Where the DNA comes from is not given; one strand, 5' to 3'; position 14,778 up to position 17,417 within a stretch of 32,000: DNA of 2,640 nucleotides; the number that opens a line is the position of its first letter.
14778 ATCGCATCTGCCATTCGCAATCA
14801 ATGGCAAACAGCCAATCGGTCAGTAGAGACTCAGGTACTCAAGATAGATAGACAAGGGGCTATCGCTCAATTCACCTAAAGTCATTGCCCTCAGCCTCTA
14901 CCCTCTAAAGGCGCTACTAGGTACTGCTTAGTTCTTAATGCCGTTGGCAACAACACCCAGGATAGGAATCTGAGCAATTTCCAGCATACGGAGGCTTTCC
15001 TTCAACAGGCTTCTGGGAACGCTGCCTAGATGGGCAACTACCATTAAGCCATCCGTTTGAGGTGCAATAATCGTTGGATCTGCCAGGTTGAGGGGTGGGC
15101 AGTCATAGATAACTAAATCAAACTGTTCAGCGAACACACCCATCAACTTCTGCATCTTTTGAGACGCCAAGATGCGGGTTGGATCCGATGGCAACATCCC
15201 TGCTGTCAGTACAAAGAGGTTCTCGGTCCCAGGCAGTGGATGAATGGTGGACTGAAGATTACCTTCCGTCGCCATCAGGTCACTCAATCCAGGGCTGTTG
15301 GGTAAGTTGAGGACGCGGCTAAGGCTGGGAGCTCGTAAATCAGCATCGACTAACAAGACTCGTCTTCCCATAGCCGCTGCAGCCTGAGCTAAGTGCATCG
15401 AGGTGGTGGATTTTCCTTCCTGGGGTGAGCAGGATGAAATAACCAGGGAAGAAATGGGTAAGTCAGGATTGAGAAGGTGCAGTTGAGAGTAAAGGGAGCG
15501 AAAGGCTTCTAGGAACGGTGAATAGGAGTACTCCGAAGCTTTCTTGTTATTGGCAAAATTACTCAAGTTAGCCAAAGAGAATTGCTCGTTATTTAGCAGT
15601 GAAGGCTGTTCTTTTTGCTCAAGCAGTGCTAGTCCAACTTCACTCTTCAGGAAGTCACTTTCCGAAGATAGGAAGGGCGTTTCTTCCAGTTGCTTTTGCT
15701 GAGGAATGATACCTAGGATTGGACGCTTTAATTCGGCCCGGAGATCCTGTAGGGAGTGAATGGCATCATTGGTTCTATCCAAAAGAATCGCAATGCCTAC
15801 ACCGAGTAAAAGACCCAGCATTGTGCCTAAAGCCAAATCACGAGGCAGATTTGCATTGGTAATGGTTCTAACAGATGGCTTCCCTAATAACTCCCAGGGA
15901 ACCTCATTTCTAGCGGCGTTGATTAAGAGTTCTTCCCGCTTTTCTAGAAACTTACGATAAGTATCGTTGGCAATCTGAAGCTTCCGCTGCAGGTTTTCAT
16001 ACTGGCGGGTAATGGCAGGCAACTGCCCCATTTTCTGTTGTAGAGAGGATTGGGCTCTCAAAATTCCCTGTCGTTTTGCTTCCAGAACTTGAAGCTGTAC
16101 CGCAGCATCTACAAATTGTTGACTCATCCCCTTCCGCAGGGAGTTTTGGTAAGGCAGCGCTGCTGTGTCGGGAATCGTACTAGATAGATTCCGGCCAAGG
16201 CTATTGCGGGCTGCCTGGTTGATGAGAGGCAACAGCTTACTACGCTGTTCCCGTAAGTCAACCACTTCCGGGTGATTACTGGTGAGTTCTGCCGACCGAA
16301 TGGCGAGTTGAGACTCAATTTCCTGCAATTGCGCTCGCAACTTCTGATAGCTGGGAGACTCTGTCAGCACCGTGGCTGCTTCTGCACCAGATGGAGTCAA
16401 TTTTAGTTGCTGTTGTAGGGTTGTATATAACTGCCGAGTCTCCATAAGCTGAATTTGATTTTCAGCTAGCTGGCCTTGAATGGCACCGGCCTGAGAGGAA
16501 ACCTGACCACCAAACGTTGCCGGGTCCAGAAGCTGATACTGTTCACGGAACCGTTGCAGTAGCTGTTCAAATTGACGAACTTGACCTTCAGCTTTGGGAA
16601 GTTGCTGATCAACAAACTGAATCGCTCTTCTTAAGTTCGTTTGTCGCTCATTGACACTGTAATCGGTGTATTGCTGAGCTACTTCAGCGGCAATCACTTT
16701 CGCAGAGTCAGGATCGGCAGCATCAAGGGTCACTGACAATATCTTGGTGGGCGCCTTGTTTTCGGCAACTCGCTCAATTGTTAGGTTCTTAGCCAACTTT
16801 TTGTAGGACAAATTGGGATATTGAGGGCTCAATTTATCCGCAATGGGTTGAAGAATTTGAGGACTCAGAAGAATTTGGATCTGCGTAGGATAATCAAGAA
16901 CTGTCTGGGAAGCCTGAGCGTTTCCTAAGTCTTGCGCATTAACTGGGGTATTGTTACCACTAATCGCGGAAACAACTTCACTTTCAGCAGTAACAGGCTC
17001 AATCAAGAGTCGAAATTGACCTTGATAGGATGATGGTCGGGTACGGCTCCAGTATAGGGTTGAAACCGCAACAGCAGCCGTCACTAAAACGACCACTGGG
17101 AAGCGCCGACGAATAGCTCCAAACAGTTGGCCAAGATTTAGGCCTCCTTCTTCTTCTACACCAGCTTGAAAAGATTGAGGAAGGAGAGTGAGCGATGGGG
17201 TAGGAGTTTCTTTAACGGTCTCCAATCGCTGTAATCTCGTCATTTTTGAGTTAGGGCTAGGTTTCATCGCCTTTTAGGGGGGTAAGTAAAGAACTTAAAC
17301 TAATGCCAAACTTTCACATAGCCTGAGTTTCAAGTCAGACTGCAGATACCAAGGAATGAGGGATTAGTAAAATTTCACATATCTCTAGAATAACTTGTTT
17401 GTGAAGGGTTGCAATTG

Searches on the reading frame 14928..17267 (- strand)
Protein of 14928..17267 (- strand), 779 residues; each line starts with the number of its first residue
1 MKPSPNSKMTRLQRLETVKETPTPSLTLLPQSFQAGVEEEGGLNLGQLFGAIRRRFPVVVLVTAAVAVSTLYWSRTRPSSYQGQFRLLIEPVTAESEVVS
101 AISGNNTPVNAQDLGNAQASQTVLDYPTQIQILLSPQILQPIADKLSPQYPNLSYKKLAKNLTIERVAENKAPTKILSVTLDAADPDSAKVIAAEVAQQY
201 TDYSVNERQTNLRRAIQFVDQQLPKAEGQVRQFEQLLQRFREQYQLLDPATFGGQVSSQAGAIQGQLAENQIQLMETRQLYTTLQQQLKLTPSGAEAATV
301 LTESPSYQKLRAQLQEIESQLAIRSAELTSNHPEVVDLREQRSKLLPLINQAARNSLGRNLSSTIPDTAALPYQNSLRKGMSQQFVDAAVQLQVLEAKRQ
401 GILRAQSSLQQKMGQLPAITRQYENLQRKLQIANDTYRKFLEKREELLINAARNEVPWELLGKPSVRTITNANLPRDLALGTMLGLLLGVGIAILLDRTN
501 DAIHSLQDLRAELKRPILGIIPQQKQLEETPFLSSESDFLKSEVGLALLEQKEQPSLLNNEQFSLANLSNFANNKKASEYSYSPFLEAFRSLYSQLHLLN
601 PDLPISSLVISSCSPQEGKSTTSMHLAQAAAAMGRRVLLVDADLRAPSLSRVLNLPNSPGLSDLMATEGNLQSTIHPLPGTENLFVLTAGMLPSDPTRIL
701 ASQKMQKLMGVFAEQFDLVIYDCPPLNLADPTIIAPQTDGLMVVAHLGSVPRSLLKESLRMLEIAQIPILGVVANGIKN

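Call 7: search_protein_families(library=pfam, proteins=[window:14928-17267:-], max_evalue=0.01)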
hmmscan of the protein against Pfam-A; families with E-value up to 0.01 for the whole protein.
window:14928-17267:- (779 aa): 7 families
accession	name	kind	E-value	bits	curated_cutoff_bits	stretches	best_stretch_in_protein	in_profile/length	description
PF10609.15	ParA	-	1.9e-10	41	27.1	1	609-775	7-173/246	NUBPL iron-transfer P-loop NTPase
PF01656.29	CbiA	-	6e-09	36.4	25.4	1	617-775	10-81/125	CobQ/CobB/MinD/ParA nucleotide binding domain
PF13614.12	AAA_31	-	1.8e-08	35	27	1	618-725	14-127/177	AAA domain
PF09140.17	MipZ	-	2.5e-06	27.5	20.7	1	617-725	12-109/262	ATPase MipZ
PF02706.20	Wzz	-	2.8e-05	24.8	25.5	1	43-146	3-91/91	Chain length determinant protein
PF00142.24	Fer4_NifH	-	0.0011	18.9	25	1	618-670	12-64/271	4Fe-4S iron sulfur cluster binding proteins, NifH/frxC family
PF16575.11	CLP1_P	-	0.0056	17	26.6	0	617-649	5-37/188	mRNA cleavage and polyadenylation factor CLP1 P-loop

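Call 8: search_protein_families(library=ncbifam, proteins=[window:14928-17267:-], max_evalue=0.01)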
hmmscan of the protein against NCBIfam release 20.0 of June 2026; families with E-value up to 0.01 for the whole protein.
window:14928-17267:- (779 aa): 19 families
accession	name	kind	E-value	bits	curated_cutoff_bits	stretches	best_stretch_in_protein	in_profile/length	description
TIGR01007.1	eps_fam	subfamily_domain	2.8e-36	125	108.05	1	587-778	1-191/204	polysaccharide biosynthesis tyrosine autokinase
NF008568.0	PRK11519.1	equivalog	7.4e-34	117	1068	2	586-777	507-698/720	tyrosine-protein kinase Wzc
NF007350.0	PRK09841.1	equivalog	1.7e-33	115.7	1248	2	381-777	330-703/726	tyrosine-protein kinase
TIGR03029.1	EpsG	equivalog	1.2e-26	93.5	313.8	1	569-775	67-273/274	chain length determinant protein tyrosine kinase EpsG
TIGR03018.1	pepcterm_TyrKin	hypoth_equivalog_domain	1.4e-26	93.1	230.65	1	607-775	37-207/207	XrtA-associated tyrosine autokinase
TIGR01005.1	eps_transp_fam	subfamily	2.3e-26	92.2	411.7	1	606-775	547-716/754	exopolysaccharide transport protein family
TIGR03007.1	pepcterm_ChnLen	equivalog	1.5e-24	86.1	278.85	1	174-529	121-468/498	XrtA system polysaccharide chain length determinant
TIGR03017.1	EpsF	equivalog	2e-13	49.9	422.75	1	160-521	121-443/444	chain length determinant protein EpsF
TIGR01969.1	minD_arch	subfamily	2.7e-12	46.4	201.75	1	609-777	4-170/251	cell division ATPase MinD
TIGR03815.1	CpaE_hom_Actino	equivalog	2.4e-09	36.8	154.45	1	618-744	124-251/340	septum site-determining protein Ssd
TIGR01968.1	minD_bact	equivalog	7.4e-09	35.3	212.9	1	608-724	4-120/261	septum site-determining protein MinD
TIGR01006.1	polys_exp_MPA1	subfamily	1.2e-08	34.7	296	1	43-198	8-142/226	CspC family polysaccharide chain length determinant protein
NF047398.1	AAA_KGGVGR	domain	5.6e-07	30.1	90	1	618-670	15-70/190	KGGVGR-motif variant AAA ATPase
NF041136.1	MrpORP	equivalog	8.3e-07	28.6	450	1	616-775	16-176/365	iron-sulfur cluster carrier protein MrpORP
NF041546.1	ParA_partition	equivalog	5.2e-06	26.1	180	1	618-644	12-38/203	ParA family partition ATPase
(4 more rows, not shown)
